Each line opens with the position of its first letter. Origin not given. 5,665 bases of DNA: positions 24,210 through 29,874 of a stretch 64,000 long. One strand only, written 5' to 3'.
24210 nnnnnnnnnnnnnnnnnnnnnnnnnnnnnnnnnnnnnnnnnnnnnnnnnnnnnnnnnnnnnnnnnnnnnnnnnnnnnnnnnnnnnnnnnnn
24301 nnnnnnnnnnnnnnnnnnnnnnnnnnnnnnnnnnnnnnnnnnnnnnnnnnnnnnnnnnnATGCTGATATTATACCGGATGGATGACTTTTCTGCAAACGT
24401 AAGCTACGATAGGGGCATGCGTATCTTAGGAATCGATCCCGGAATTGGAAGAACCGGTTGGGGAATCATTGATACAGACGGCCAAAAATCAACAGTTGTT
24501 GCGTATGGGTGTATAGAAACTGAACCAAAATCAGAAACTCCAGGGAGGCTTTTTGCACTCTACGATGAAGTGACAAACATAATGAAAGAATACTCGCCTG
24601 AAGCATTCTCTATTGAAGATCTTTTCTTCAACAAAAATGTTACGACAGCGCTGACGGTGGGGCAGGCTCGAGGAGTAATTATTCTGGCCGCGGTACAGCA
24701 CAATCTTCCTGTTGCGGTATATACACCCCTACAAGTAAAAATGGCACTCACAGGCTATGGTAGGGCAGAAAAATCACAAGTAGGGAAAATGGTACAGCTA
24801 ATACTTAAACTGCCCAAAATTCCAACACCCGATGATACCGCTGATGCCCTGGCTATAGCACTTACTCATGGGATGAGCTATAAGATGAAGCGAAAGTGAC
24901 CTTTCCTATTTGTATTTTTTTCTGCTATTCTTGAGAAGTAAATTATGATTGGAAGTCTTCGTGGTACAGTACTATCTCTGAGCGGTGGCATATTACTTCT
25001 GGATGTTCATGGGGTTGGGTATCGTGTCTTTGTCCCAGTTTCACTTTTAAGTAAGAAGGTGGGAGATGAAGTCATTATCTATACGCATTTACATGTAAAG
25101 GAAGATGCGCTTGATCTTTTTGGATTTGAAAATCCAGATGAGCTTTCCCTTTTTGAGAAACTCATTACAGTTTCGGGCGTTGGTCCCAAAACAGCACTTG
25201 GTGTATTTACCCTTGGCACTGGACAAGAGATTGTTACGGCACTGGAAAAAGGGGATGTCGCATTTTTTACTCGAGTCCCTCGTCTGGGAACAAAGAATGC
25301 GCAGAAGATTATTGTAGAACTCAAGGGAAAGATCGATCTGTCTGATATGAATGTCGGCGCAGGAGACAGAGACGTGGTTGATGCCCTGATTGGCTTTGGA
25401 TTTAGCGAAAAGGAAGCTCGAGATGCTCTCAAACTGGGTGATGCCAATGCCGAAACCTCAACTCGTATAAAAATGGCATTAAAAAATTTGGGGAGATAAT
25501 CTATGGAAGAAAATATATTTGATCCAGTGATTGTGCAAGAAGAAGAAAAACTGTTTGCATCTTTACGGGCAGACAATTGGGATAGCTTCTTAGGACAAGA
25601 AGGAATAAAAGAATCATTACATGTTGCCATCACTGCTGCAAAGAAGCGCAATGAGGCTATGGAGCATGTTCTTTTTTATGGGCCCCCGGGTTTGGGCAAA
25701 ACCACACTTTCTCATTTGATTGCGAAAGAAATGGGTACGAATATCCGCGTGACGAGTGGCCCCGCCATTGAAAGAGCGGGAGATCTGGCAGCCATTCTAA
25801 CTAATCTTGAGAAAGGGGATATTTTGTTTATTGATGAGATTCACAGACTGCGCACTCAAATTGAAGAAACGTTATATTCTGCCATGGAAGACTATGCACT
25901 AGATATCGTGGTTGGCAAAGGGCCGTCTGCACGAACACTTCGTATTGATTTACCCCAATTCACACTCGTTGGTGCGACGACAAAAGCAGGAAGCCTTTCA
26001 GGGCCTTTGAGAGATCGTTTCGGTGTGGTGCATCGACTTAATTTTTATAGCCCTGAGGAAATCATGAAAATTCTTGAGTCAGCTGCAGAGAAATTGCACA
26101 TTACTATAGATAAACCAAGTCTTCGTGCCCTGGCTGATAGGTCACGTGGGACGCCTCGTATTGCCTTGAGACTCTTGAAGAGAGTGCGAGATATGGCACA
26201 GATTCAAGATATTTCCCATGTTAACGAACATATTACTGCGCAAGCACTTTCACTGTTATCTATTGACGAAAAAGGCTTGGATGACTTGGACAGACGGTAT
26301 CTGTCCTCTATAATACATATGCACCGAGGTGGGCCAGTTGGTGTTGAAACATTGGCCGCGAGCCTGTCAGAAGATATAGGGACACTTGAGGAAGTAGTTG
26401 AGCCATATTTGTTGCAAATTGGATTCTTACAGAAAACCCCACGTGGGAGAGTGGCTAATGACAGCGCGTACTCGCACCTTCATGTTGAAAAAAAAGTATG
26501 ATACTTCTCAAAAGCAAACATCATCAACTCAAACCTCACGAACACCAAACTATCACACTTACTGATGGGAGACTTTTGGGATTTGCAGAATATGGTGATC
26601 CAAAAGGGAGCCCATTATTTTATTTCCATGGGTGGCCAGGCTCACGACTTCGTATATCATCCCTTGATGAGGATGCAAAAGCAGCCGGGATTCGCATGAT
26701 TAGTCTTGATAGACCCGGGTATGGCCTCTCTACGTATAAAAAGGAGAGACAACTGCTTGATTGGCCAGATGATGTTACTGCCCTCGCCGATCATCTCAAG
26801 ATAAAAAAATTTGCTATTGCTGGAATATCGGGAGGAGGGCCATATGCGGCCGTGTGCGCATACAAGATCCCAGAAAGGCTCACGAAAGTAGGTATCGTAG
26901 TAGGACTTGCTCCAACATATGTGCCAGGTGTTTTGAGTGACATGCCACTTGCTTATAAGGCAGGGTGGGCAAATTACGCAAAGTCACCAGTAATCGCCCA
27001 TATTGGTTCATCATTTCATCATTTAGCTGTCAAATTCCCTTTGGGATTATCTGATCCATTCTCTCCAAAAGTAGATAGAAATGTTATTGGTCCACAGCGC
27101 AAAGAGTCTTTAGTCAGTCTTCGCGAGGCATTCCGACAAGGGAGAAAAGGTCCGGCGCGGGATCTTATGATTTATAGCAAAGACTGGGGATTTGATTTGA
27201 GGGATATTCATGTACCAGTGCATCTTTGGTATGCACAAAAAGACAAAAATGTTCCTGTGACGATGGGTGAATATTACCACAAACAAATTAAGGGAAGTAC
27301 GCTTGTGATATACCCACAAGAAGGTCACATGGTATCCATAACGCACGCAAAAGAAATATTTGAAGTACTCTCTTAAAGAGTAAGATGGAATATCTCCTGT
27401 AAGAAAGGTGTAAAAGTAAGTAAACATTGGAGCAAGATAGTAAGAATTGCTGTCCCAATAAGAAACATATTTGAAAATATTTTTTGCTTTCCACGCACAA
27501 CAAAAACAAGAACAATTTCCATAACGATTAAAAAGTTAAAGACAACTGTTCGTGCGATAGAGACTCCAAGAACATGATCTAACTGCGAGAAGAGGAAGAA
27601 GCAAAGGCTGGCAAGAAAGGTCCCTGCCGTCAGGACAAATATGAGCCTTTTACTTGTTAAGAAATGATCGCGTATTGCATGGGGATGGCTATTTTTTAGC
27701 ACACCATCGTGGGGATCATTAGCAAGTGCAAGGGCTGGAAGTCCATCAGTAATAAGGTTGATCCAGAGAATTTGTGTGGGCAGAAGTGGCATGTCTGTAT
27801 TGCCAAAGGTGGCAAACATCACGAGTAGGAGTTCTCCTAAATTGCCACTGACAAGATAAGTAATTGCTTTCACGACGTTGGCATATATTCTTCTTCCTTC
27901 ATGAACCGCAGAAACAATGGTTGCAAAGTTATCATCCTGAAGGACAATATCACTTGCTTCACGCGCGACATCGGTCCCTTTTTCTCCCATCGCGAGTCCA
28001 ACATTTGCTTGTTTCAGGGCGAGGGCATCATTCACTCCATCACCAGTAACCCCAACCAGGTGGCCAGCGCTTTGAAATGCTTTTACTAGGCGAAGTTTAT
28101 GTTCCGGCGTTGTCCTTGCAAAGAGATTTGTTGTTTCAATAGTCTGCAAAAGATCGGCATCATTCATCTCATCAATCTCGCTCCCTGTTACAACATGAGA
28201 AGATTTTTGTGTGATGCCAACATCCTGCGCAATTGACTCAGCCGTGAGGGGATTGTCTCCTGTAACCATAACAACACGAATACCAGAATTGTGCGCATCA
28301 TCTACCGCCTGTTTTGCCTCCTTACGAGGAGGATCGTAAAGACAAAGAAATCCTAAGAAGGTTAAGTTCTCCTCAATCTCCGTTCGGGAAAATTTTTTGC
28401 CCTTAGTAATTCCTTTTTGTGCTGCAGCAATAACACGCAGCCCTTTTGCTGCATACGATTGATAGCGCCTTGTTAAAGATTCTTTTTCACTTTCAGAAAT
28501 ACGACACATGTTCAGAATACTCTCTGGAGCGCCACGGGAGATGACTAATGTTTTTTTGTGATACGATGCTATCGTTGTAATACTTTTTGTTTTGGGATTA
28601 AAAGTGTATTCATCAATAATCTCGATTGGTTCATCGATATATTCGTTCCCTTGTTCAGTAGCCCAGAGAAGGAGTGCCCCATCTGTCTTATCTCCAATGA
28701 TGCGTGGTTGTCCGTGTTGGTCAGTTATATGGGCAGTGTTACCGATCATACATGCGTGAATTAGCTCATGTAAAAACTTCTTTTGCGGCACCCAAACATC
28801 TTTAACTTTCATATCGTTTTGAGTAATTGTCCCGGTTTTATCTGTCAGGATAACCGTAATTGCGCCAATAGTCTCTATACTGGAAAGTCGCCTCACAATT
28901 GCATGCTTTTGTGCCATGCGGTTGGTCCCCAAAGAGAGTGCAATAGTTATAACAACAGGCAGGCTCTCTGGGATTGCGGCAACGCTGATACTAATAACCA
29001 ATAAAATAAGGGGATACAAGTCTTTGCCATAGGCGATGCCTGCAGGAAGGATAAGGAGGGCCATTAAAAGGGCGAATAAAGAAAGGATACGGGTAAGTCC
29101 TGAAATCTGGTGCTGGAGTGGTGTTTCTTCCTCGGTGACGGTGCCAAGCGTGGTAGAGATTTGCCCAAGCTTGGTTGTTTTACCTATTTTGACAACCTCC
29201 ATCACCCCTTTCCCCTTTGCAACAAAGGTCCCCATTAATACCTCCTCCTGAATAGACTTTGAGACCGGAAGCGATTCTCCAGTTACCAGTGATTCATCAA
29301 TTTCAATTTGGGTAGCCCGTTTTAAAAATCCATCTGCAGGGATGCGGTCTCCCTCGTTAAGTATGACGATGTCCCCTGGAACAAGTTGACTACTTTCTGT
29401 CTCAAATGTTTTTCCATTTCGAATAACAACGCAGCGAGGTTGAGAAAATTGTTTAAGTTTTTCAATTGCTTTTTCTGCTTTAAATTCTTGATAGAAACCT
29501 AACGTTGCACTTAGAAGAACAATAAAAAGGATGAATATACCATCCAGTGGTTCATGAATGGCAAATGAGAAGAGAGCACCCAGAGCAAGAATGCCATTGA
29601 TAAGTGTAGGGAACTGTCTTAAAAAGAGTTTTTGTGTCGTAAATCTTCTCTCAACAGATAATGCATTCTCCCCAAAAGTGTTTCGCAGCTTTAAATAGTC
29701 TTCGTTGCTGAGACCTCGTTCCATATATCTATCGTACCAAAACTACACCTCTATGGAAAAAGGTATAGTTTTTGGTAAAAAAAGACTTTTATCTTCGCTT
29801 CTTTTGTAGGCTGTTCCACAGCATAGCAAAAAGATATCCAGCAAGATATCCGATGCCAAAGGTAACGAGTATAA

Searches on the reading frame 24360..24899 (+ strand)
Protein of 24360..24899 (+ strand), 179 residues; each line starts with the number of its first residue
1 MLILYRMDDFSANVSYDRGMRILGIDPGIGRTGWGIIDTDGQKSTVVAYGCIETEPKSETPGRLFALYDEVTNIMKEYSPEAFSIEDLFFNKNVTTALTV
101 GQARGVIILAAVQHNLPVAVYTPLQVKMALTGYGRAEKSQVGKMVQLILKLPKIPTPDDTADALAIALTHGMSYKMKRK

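Call 8: search_protein_families(library=pfam, proteins=[window:24360-24899:+], max_evalue=0.001)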
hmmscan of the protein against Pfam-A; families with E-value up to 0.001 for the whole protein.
window:24360-24899:+ (179 aa): 1 family
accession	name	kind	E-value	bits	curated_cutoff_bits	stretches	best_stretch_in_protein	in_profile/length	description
PF02075.23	RuvC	-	1.2e-52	178.2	22.2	1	22-170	1-148/148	Crossover junction endodeoxyribonuclease RuvC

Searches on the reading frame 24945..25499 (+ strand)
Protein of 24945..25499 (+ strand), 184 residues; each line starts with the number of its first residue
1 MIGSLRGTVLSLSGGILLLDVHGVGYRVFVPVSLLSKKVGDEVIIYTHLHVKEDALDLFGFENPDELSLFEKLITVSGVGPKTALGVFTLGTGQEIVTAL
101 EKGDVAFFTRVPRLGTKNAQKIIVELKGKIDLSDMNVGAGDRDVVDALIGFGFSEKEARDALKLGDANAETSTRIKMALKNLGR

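Call 8: search_protein_families(library=pfam, proteins=[window:24945-25499:+], max_evalue=0.001)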
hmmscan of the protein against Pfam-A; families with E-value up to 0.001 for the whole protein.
window:24945-25499:+ (184 aa): 3 families
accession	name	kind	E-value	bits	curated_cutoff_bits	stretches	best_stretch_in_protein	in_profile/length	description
PF01330.27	RuvA_N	-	6.3e-20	71.5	23.6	1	1-60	1-61/61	RuvA N terminal domain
PF14520.12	HHH_5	-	4.6e-13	49.9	27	1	70-127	1-56/57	Helix-hairpin-helix domain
PF07499.19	RuvA_C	-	3.9e-06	27.7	24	1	143-182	5-46/47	RuvA, C-terminal domain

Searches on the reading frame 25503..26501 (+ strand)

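Call 8: search_protein_families(library=pfam, proteins=[window:25503-26501:+], max_evalue=0.001)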
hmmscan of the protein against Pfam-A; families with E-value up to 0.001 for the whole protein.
window:25503-26501:+ (332 aa): 19 families
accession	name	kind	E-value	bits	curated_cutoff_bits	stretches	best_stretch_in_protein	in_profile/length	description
PF05496.18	RuvB_N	-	1.3e-76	256.2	27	1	21-179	1-159/159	Holliday junction DNA helicase RuvB P-loop domain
PF17864.7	AAA_lid_4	-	2.2e-23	82.3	27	1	182-255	1-74/74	RuvB AAA lid domain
PF05491.19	RuvB_C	-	6.8e-23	80.9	24.7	1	256-326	1-71/72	RuvB C-terminal winged helix domain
PF00004.35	AAA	-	7.1e-20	72.2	21.2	1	56-176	1-126/131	ATPase family associated with various cellular activities (AAA)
PF07728.20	AAA_5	-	5.3e-10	39.9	22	1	55-173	1-139/139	AAA domain (dynein-related subfamily)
PF06068.19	TIP49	-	1.8e-05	24.5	23.8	1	26-84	23-81/347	TIP49 P-loop domain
PF01078.27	Mg_chelatase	-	6.6e-05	22.8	20.3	0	30-73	6-42/207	Magnesium chelatase, subunit ChlI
PF00308.24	Bac_DnaA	-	0.00011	22.9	23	0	26-79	7-60/162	Bacterial DnaA ATPAse domain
PF00931.28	NB-ARC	-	0.00015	21.6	23.5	0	50-76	15-41/248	NB-ARC domain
PF13191.12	AAA_16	-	0.00016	22.7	32.6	0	30-91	3-63/167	AAA ATPase domain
PF05673.19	DUF815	-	0.00018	21.2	23.8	0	26-113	27-116/249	Protein of unknown function (DUF815)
PF13173.12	AAA_14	-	0.00028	21.3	27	1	56-137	5-95/129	AAA domain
PF00493.29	MCM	-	0.00029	20.4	23.3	0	12-135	9-152/224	MCM P-loop domain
PF00910.28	RNA_helicase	-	0.00044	21.1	21.5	1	56-127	1-74/105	RNA helicase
PF14532.12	Sigma54_activ_2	-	0.00063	20.4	25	0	51-128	19-93/138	Sigma-54 interaction domain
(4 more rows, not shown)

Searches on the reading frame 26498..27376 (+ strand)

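Call 8: search_protein_families(library=pfam, proteins=[window:26498-27376:+], max_evalue=0.001)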
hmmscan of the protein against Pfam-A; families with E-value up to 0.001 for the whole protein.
window:26498-27376:+ (292 aa): 3 families
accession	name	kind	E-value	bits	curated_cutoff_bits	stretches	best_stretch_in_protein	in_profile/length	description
PF00561.26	Abhydrolase_1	-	9.8e-17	61.9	25.8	1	39-283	2-244/245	alpha/beta hydrolase fold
PF12697.13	Abhydrolase_6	-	1.3e-11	46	26.3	1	43-289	4-216/217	Alpha/beta hydrolase family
PF12146.15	Hydrolase_4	-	5.6e-06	26.3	27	1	41-279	8-234/239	Serine aminopeptidase, S33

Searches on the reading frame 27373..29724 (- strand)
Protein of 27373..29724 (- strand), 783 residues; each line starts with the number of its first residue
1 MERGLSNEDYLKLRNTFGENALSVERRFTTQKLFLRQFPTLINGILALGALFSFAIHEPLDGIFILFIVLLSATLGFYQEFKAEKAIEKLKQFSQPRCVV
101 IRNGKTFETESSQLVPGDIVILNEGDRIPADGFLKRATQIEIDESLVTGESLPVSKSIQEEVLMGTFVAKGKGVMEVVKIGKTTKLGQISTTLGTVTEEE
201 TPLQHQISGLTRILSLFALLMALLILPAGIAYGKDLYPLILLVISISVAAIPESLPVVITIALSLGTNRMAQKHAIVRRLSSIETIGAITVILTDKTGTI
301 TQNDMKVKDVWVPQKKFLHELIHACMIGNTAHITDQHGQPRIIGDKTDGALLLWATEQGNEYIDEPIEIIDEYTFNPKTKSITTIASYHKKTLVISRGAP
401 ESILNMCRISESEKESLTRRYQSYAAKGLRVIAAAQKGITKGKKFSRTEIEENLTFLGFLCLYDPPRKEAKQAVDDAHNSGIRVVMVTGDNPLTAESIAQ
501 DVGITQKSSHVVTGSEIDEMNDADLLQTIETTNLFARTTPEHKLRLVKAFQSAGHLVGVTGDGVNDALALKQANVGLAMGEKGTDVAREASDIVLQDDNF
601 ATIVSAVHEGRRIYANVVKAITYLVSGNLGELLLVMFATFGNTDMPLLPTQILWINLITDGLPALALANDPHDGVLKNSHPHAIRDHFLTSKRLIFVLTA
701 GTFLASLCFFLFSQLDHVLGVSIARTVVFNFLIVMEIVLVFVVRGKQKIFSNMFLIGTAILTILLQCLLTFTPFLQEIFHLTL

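Call 8: search_protein_families(library=pfam, proteins=[window:27373-29724:-], max_evalue=0.001)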
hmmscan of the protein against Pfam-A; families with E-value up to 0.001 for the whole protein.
window:27373-29724:- (783 aa): 7 families
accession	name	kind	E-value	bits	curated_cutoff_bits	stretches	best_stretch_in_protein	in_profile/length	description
PF00122.25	E1-E2_ATPase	-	5.1e-50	169.9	28.1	1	94-273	3-181/181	E1-E2 ATPase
PF00689.26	Cation_ATPase_C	-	4.9e-30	105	27.3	1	645-782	2-148/175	Cation transporting ATPase, C-terminus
PF00702.32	Hydrolase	-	1.3e-19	71.8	26.4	1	289-574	1-191/191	haloacid dehalogenase-like hydrolase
PF13246.12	Cation_ATPase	-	2.9e-09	37.3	21.7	1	329-408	4-89/91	Cation transport ATPase (P-type)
PF08282.18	Hydrolase_3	-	1e-05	25.8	20.9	0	468-525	18-74/255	haloacid dehalogenase-like hydrolase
PF00690.31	Cation_ATPase_N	-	1.2e-05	25.2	20.4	1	2-53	18-69/69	Cation transporter/ATPase, N-terminus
PF12710.13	HAD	-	3e-05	25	27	1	459-570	75-188/189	haloacid dehalogenase-like hydrolase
